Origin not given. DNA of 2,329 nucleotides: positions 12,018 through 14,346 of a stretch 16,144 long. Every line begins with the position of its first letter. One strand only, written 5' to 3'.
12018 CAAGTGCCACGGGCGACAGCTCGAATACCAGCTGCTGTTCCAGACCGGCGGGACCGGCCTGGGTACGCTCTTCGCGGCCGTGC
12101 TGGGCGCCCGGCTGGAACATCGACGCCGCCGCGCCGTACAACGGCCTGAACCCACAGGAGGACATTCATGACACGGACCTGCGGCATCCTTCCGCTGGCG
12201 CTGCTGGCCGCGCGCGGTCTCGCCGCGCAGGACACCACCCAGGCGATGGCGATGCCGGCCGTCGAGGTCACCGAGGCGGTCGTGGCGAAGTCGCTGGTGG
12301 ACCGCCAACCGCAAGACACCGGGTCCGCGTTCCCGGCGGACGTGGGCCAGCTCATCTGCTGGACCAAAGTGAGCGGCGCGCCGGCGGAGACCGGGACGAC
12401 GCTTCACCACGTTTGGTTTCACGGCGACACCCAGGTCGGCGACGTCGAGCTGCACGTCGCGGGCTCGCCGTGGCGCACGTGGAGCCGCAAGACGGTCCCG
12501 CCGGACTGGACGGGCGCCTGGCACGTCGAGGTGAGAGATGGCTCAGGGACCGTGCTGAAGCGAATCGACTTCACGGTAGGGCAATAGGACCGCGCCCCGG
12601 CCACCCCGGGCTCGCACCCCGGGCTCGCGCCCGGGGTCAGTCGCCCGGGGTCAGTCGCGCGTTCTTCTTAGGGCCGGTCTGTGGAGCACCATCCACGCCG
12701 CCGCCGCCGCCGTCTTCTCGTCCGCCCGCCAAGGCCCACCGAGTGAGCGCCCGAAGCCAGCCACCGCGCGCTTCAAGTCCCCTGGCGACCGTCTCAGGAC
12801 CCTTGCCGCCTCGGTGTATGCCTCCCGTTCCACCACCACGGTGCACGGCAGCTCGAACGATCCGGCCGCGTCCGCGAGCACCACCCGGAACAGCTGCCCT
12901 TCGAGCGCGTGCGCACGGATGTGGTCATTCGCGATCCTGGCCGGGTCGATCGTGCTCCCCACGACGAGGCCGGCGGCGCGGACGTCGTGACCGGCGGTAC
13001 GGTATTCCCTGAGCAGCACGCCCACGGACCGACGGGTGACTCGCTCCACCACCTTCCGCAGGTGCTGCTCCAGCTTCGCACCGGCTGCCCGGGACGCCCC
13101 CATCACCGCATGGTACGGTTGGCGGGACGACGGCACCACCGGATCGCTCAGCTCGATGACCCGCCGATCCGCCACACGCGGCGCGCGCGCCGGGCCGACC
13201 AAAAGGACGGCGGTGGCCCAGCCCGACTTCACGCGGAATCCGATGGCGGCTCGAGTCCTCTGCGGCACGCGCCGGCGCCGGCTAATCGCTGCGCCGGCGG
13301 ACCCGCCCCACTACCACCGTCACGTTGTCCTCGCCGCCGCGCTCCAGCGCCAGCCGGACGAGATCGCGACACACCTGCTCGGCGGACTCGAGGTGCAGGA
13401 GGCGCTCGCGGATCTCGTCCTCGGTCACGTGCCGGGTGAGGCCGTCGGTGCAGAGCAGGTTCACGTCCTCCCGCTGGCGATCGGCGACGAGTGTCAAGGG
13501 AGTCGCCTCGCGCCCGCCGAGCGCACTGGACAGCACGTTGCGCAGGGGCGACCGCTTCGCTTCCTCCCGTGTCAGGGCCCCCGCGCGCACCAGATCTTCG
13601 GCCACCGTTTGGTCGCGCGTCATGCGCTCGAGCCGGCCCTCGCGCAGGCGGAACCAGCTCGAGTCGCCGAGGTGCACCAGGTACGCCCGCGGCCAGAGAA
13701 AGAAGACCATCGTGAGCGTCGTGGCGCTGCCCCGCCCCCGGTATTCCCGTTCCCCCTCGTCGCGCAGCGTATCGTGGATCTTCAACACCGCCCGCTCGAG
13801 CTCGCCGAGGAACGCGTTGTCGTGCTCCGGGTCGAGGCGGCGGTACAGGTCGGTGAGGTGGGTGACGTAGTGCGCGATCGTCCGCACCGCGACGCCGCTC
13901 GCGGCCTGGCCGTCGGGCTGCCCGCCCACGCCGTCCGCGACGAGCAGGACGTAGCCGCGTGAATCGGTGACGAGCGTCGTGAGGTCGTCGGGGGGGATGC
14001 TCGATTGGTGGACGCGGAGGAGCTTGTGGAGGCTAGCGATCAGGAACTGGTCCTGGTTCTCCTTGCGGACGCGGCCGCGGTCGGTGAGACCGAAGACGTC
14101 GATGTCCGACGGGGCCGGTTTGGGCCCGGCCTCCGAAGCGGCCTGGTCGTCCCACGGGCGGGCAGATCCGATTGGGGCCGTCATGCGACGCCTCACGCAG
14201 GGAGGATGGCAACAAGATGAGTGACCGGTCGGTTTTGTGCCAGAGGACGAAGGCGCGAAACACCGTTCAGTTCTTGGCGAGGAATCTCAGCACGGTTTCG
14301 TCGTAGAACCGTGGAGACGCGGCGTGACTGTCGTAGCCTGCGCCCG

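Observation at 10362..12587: Four-gene translationally coupled operon: DSD1-like PLP enzyme + DUF420 (CtaM-like) + small Cys membrane protein + secreted DUF2914 protein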

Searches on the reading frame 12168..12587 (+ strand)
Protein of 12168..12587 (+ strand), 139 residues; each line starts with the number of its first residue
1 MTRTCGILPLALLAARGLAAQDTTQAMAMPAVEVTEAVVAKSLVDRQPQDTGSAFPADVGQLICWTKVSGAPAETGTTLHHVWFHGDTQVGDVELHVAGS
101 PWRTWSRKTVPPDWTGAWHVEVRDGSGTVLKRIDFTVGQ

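Call 7: search_protein_families(library=pfam, proteins=[window:12168-12587:+], max_evalue=1)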
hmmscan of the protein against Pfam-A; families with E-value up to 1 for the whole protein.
window:12168-12587:+ (139 aa): 3 families
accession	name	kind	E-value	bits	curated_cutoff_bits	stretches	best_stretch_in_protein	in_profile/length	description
PF11141.13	DUF2914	-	3.7e-19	68.6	23.6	1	77-137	2-62/62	Protein of unknown function (DUF2914)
PF21834.1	DUF6894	-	0.017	15.7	24.1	1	105-136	37-69/69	Domain of unknown function (DUF6894)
PF05231.19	MASE1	-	0.2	11.2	29.8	1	11-48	56-97/299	MASE1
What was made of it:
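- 12168..12587 (+): ORF4, 139 aa. It has a signal-peptide-like N-terminus (cleavage predicted after LAA, before the invariant QDT), an Ala/Pro-rich linker, and an 8-strand Trp-rich Ig-like beta-sandwich (DUF2914). Pfam 68.6 bits (call 7).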

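Call 8: search_protein_families(library=ncbifam, proteins=[window:12168-12587:+], max_evalue=1)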
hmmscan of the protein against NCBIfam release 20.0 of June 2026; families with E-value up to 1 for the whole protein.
window:12168-12587:+ (139 aa): 0 families

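Call 14: find_encoding_contigs(protein=window:12168-12587:+, flank=10000)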
Protein window:12168-12587:+ (139 aa): 14 contigs read that carry it; 6 places shown.
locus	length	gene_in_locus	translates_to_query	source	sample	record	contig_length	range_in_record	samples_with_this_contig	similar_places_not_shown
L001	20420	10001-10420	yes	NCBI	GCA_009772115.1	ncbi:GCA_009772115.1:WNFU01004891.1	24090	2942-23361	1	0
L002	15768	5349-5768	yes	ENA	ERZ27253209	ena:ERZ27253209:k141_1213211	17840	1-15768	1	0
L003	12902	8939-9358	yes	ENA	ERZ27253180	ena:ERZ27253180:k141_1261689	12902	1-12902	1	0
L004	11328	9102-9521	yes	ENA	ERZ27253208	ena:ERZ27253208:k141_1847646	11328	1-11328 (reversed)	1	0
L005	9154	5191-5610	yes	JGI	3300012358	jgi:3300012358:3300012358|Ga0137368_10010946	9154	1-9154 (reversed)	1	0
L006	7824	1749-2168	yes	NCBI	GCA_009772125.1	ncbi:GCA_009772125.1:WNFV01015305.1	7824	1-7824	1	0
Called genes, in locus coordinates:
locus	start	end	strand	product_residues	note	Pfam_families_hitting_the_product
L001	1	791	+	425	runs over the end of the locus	PF01145:Band_7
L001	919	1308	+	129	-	-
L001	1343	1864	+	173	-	PF12867:DinB_2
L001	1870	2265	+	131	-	PF04020:Phage_holin_4_2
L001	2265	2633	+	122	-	PF04241:DUF423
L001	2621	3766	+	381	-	PF09594:GT87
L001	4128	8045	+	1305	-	PF18911:PKD_4 (weak), PF00149:Metallophos (weak), PF00801:PKD, PF17963:Big_9 (weak), PF18911:PKD_4, PF18911:PKD_4, PF00801:PKD, PF18911:PKD_4, +2 more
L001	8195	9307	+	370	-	PF01168:Ala_racemase_N, PF14031:D-ser_dehydrat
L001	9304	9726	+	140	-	PF10067:DUF2306 (faint), PF04238:DUF420 (weak)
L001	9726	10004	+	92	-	-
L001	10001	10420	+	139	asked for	PF11141:DUF2914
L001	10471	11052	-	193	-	-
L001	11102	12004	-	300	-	PF13672:PP2C_2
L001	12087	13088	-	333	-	PF00561:Abhydrolase_1, PF12697:Abhydrolase_6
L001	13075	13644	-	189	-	-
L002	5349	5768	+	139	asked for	PF11141:DUF2914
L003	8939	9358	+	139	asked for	PF11141:DUF2914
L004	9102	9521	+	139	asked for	PF11141:DUF2914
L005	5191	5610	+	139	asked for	PF11141:DUF2914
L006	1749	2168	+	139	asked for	PF11141:DUF2914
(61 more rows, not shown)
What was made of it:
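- On Translationally coupled operon acting as an obligate unit: However, 8 of 18 same-strand pairs on the contig overlap (call 14).
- Checked: Public gene calls on the source contig (GCA_009772115.1 WNFU01004891.1) give the same four genes (call 14). On the same contig, 8 of 18 same-strand adjacent gene pairs overlap, 5 of them outside this cluster (coordinates in call 14).
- Overlaps are common on this contig (call 14).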

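Call 27: search_solved_structures(query=window:12168-12584:+, max_evalue=10)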
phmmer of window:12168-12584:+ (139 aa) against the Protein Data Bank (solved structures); distinct sequences matched with E-value up to 10: 3.
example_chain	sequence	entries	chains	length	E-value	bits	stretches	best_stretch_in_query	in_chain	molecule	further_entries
3w5s_A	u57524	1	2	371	0.028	17.7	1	4-104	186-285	Maleylacetate reductase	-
3hl0_A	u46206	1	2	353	0.055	16.7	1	4-85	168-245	Maleylacetate reductase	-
9w9m_A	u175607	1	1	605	1.6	12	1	80-124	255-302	Maltodextrin glucosidase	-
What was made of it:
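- Closest known: PA1606 immunoglobulin-like protein of Pseudomonas aeruginosa. Different: 16-18% identity and no sequence-level relationship (call 27).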

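Call 29: find_homologous_proteins(query=window:12168-12584:+, max_evalue=0.001)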
Query window:12168-12584:+ (139 aa): 984 proteins with E <= 0.001 among 1191 candidates; the best 120 are listed.
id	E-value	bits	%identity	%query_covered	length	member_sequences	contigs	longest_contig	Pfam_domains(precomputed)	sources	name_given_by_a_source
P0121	7.3e-88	310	99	100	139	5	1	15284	PF11141.14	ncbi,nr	ncbi:MAG TPA: DUF2914 domain-containing protein [Gemmatimonadales bacterium]|nr:DUF2914 domain-conta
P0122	1.5e-65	237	79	100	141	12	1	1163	PF11141.14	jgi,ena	jgi:Protein of unknown function (DUF2914)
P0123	1.0e-64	235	77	100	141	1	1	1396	PF11141.14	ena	-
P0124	8.0e-63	229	81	93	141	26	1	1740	PF11141.14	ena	-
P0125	1.8e-62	227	74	100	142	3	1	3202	PF11141.14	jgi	jgi:DUF2914 family protein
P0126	2.1e-62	227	74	100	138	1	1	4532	PF11141.14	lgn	-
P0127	2.9e-62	227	74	86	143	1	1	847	PF11141.14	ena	-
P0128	3.2e-62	227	69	100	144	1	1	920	PF11141.14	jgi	jgi:hypothetical protein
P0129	3.2e-62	227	76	86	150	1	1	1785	PF11141.14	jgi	jgi:hypothetical protein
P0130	3.9e-62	226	74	100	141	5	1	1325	PF11141.14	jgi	jgi:DUF2914 family protein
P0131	4.9e-62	226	70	100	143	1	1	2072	PF11141.14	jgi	-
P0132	6.0e-62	226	76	100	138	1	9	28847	PF11141.14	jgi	jgi:hypothetical protein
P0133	1.1e-61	225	72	100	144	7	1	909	PF11141.14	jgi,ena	-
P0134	1.3e-61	225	73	99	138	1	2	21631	PF11141.14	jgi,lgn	jgi:hypothetical protein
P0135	1.4e-61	225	77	100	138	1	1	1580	PF11141.14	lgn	-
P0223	4.8e-57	210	71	100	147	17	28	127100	PF11141.14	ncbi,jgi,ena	-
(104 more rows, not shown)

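Call 32: search_dna_similar(query=window:12168-12584:+, collection=plasmids, mode=protein, max_evalue=0.001, max_rows=30)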
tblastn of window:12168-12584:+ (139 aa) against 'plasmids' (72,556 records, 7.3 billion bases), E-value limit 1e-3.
No match.

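Call 41: predict_structure(alignment_id=A2)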
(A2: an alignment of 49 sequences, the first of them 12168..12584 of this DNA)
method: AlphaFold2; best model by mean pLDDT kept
length: 139 residues; sequences in the alignment: 49
mean_pLDDT: 83.5   pTM: 0.73
mean pLDDT of the five models: 83.5, 77.3, 76.9, 70.1, 48.4
residues with pLDDT >= 90: 92; 70-90: 17; 50-70: 4; < 50: 26
segments of 3 or more residues with pLDDT < 50: 1-21, 23-27
pLDDT, mean of each block of 10 residues (from residue 1): 42 42 50 93 93 96 95 88 98 92 94 97 96 95
secondary structure, 60 per line:
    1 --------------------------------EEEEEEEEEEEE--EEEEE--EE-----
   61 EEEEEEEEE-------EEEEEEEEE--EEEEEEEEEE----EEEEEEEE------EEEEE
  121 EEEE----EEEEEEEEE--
elements in order: E33-44 E47-51 E61-69 E77-85 E88-97 E102-109 E116-124 E129-137
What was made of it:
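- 12168..12587 (+): AlphaFold model with pLDDT above 90 for residues 33-139 (call 41).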

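Call 45: fold_search(model_id=the predicted structure, library=pdb)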
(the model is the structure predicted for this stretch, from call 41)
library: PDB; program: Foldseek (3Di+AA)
matches with E <= 10: 1863; with E <= 0.001: 98
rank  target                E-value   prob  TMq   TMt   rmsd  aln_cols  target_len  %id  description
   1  3n6y_B                1.6e-05  1.00  0.56  0.62   4.5       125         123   18  Crystal structure of an immunoglobulin-like protein (PA1606) from PSEUDOMONAS AERUGINOSA at 1.50 A resolution (released 2010-07-21)
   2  3gqq_D                2.2e-05  1.00  0.39  0.32   8.9       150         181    7  Crystal structure of the human retinal protein 4 (unc-119 homolog A). Northeast Structural Genomics Consortium target  (released 2009-04-07)
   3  3gqq_B                3.4e-05  1.00  0.39  0.33   8.2       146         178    5  Crystal structure of the human retinal protein 4 (unc-119 homolog A). Northeast Structural Genomics Consortium target  (released 2009-04-07)
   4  9nem_B                3.6e-05  1.00  0.40  0.34   9.1       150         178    7  Structure of Unc119-Farnesylated peptide complex (released 2025-09-03)
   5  9gkg_D                4.7e-05  1.00  0.41  0.37   5.6       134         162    6  Crystal structure of UNC119 in complex with Squarunkin A (released 2025-01-15)
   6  9nem_E                5.6e-05  1.00  0.44  0.40   5.2       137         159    5  Structure of Unc119-Farnesylated peptide complex (released 2025-09-03)
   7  6h6a_D                5.6e-05  1.00  0.42  0.37   5.3       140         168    4  Crystal structure of UNC119 in complex with LCK peptide (released 2018-09-26)
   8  6h6a_J                5.9e-05  1.00  0.42  0.37   5.9       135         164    5  Crystal structure of UNC119 in complex with LCK peptide (released 2018-09-26)
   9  9nem_F                6.6e-05  1.00  0.41  0.37   5.4       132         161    4  Structure of Unc119-Farnesylated peptide complex (released 2025-09-03)
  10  3rbq_A                6.6e-05  1.00  0.41  0.36   5.9       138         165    4  Co-crystal structure of human UNC119 (retina gene 4) and an N-terminal Transducin-alpha mimicking peptide (released 2011-06-08)
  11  9nem_D                7.4e-05  1.00  0.41  0.36   5.8       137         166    5  Structure of Unc119-Farnesylated peptide complex (released 2025-09-03)
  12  7k2t_C                8.3e-05  1.00  0.58  0.23   2.6       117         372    8  Mg2+/ATP-bound structure of the full-length WzmWzt O antigen ABC transporter in lipid nanodiscs (released 2021-01-13)
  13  9gkg_B                8.7e-05  1.00  0.41  0.36   5.9       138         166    4  Crystal structure of UNC119 in complex with Squarunkin A (released 2025-01-15)
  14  9odx                  8.7e-05  1.00  0.37  0.30   7.4       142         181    6  Structure of Unc119B in complex with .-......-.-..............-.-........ (released 2025-09-03)
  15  9nem_A                9.2e-05  1.00  0.41  0.36   5.6       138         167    4  Structure of Unc119-Farnesylated peptide complex (released 2025-09-03)
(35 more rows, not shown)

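Call 63: find_encoding_contigs(protein=P0223, flank=7000, max_places=1)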
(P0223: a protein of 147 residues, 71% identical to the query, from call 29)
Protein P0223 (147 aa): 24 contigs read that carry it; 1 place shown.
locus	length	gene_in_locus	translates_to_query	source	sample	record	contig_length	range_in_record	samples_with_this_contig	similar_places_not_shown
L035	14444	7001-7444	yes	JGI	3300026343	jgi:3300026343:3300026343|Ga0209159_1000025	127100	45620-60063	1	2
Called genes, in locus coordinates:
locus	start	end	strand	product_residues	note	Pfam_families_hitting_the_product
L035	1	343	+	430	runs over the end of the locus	PF00155:Aminotran_1_2 (weak), PF00266:Aminotran_5, PF01041:DegT_DnrJ_EryC1 (weak), PF01053:Cys_Met_Meta_PP (weak)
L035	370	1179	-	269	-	PF04199:Cyclase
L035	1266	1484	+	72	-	-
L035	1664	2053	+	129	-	-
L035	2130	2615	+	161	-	PF12867:DinB_2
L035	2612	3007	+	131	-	PF04020:Phage_holin_4_2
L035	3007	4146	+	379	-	PF09594:GT87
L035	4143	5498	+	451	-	PF00557:Peptidase_M24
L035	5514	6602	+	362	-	PF01168:Ala_racemase_N, PF14031:D-ser_dehydrat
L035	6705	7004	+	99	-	-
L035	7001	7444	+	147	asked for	PF11141:DUF2914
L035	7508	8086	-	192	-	-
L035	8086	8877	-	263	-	PF00756:Esterase (faint), PF02230:Abhydrolase_2 (faint), PF12146:Hydrolase_4 (faint), PF01738:DLH (weak), PF00561:Abhydrolase_1 (faint), PF00326:Peptidase_S9 (weak)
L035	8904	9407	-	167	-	-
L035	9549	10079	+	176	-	PF13683:rve_3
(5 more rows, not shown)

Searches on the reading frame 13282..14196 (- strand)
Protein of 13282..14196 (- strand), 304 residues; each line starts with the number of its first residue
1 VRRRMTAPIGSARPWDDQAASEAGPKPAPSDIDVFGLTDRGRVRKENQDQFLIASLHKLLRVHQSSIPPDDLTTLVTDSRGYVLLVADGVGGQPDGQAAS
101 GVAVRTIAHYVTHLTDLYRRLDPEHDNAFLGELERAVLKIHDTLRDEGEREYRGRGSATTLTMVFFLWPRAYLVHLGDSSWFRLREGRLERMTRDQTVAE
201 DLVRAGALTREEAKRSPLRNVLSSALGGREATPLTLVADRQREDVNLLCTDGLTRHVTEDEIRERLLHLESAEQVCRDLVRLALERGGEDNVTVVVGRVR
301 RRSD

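Call 10: search_protein_families(library=pfam, proteins=[window:13282-14196:-], max_evalue=0.01)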
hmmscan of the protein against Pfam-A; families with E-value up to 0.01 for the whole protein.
window:13282-14196:- (304 aa): 3 families
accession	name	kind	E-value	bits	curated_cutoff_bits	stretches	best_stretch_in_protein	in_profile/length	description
PF13672.11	PP2C_2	-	3.5e-12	46.8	24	1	65-258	8-179/209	Protein phosphatase 2C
PF07228.17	SpoIIE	-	0.00056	20.3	25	0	239-299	119-191/192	Stage II sporulation protein E (SpoIIE)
PF00481.26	PP2C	-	0.0041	17.3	20.3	0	241-292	199-255/255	Protein phosphatase 2C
